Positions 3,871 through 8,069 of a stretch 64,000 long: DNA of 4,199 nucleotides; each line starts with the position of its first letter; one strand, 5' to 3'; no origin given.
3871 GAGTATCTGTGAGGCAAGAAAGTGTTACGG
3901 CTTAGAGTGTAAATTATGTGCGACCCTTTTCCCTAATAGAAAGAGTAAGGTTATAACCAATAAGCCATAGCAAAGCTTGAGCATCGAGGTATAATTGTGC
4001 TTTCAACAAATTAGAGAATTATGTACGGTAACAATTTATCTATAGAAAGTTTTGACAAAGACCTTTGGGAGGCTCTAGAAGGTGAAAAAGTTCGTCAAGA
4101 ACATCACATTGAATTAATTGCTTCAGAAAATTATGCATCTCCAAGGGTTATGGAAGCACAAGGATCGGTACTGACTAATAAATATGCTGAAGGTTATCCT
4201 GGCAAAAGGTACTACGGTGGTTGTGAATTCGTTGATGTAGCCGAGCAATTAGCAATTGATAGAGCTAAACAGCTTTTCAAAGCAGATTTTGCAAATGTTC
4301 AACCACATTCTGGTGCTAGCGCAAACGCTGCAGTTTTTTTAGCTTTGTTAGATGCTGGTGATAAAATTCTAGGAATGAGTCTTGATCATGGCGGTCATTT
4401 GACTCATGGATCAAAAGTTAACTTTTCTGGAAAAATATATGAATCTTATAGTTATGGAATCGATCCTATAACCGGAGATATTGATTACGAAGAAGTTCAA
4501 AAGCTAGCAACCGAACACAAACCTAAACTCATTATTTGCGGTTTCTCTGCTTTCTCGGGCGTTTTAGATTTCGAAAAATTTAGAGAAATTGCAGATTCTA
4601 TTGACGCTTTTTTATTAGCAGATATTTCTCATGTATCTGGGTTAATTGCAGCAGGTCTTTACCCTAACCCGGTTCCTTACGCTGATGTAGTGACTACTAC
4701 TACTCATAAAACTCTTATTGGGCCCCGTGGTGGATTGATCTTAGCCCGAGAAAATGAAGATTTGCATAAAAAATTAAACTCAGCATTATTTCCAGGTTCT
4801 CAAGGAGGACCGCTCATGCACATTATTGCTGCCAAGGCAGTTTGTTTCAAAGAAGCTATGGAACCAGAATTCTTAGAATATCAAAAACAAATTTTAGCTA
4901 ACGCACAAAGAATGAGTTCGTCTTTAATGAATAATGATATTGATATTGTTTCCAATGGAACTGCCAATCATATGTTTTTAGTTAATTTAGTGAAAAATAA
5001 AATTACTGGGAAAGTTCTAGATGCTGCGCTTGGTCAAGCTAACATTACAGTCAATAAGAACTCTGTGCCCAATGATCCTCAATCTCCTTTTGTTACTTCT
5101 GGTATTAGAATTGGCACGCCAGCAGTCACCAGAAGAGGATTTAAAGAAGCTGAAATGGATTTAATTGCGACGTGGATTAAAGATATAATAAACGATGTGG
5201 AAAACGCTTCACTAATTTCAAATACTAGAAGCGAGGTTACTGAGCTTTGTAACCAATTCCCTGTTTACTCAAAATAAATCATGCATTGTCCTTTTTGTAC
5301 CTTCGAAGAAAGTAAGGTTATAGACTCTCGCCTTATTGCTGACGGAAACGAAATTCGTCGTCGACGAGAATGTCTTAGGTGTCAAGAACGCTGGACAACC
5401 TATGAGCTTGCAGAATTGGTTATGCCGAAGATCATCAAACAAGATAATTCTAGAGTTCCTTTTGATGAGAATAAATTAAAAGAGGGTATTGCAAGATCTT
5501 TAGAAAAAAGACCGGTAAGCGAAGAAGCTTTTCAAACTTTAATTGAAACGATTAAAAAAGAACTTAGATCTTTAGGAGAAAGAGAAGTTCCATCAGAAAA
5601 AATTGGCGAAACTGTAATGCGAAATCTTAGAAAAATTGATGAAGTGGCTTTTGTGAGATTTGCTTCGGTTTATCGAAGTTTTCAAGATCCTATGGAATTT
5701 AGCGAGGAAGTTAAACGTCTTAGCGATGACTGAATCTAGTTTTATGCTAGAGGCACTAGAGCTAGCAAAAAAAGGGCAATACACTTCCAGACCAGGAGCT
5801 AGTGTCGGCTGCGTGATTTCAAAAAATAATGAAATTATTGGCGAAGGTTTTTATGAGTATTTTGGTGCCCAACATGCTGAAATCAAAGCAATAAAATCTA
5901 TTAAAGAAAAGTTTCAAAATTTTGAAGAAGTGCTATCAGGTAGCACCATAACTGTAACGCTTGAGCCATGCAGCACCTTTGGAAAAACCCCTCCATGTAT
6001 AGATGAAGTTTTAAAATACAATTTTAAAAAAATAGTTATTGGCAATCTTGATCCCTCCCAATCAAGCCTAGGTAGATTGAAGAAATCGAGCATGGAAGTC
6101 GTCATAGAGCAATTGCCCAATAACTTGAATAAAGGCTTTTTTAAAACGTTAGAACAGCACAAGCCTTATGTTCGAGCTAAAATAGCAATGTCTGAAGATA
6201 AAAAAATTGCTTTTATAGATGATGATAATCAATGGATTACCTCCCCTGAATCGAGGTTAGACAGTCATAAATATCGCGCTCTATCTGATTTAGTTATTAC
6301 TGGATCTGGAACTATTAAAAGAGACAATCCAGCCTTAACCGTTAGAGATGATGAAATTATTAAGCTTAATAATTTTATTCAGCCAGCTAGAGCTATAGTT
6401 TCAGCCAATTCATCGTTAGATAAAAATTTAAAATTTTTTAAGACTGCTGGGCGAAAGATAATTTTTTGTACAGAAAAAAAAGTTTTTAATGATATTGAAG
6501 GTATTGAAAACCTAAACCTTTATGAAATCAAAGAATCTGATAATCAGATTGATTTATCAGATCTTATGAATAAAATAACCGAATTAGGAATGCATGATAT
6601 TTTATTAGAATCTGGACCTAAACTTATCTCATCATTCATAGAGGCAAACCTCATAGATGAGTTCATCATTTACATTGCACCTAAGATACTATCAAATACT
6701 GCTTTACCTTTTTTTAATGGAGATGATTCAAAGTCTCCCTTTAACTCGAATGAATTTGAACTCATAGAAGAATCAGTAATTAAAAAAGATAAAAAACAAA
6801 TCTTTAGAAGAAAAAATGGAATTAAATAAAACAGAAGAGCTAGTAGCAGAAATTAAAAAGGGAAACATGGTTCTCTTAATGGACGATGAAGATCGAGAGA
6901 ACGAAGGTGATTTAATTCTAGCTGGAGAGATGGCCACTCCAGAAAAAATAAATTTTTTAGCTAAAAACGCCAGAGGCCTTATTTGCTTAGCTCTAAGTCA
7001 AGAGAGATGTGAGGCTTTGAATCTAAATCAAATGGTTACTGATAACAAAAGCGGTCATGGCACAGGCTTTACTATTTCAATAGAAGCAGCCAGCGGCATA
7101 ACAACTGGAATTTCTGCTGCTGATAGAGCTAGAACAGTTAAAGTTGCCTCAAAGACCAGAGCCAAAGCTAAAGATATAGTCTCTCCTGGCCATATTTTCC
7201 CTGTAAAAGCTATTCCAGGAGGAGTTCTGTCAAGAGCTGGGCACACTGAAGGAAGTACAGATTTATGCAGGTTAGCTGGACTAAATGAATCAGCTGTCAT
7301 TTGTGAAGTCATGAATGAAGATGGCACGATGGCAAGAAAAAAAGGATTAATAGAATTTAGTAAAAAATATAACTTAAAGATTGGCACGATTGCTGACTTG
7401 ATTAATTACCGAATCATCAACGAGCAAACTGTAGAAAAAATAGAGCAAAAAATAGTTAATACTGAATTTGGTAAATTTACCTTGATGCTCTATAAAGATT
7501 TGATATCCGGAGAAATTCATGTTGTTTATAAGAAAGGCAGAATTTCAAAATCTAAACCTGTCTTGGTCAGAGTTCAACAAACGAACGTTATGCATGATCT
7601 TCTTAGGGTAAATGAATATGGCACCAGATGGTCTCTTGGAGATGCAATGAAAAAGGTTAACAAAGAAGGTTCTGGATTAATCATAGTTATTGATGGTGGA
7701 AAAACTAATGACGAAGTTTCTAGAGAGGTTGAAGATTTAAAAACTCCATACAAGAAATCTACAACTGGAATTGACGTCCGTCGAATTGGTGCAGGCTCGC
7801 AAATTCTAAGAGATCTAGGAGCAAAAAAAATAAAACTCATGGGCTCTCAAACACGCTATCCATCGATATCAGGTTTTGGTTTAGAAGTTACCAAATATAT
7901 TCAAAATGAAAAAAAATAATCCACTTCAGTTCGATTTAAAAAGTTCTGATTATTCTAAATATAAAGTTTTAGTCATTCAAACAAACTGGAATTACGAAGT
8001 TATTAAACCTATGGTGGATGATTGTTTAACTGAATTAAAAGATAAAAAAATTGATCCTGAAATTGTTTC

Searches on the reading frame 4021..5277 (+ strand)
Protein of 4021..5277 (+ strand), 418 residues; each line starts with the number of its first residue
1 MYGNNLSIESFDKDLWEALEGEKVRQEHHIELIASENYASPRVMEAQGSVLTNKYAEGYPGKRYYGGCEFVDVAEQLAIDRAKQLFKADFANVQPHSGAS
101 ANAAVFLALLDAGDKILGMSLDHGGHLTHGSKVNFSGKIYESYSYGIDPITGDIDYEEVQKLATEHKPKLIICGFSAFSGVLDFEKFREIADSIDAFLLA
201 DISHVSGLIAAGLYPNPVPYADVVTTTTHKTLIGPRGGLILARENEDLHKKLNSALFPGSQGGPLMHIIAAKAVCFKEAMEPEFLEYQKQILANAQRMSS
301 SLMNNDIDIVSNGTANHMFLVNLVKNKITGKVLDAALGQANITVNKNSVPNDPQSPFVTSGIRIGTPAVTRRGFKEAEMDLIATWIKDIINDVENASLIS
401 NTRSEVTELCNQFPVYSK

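Call 48: search_protein_families(library=pfam, proteins=[window:4021-5277:+], max_evalue=0.00001)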
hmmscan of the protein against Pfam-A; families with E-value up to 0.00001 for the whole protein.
window:4021-5277:+ (418 aa): 2 families
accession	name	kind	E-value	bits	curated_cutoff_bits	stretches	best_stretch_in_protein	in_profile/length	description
PF00464.25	SHMT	-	1.8e-169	564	27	1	9-386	2-399/399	Serine hydroxymethyltransferase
PF00155.27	Aminotran_1_2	-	2e-07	30.9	19.7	1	80-372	53-352/361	Aminotransferase class I and II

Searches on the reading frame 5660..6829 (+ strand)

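Call 48: search_protein_families(library=pfam, proteins=[window:5660-6829:+], max_evalue=0.00001)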
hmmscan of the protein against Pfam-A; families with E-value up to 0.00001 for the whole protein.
window:5660-6829:+ (389 aa): 3 families
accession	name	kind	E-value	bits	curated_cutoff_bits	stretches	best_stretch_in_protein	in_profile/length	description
PF01872.23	RibD_C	-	8.1e-34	117.6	24.1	1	169-358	1-179/197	RibD C-terminal domain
PF00383.29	dCMP_cyt_deam_1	-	1.6e-13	50.8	25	1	25-128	4-101/102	Cytidine and deoxycytidylate deaminase zinc-binding region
PF14437.12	MafB19-deam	-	1.4e-07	31.9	27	1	27-164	5-141/142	MafB19-like deaminase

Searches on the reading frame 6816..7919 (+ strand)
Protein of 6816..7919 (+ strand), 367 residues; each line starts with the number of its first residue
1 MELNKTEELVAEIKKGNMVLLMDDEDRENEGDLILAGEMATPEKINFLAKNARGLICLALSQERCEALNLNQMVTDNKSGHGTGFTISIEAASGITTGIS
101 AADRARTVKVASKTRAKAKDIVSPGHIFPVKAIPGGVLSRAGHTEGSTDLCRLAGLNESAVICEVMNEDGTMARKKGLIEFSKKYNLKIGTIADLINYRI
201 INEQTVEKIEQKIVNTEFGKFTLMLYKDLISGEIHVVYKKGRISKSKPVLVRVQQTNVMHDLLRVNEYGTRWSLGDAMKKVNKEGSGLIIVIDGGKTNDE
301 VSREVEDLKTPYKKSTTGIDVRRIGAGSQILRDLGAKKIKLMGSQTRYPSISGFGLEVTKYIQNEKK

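Call 48: search_protein_families(library=pfam, proteins=[window:6816-7919:+], max_evalue=0.00001)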
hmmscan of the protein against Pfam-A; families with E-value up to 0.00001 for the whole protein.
window:6816-7919:+ (367 aa): 2 families
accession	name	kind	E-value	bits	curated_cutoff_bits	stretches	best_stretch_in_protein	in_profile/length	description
PF00926.24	DHBP_synthase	-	3.7e-80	268.4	26.4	1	7-198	1-191/191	3,4-dihydroxy-2-butanone 4-phosphate synthase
PF00925.25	GTP_cyclohydro2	-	2.1e-31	109.2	23.3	1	211-362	5-164/165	GTP cyclohydrolase II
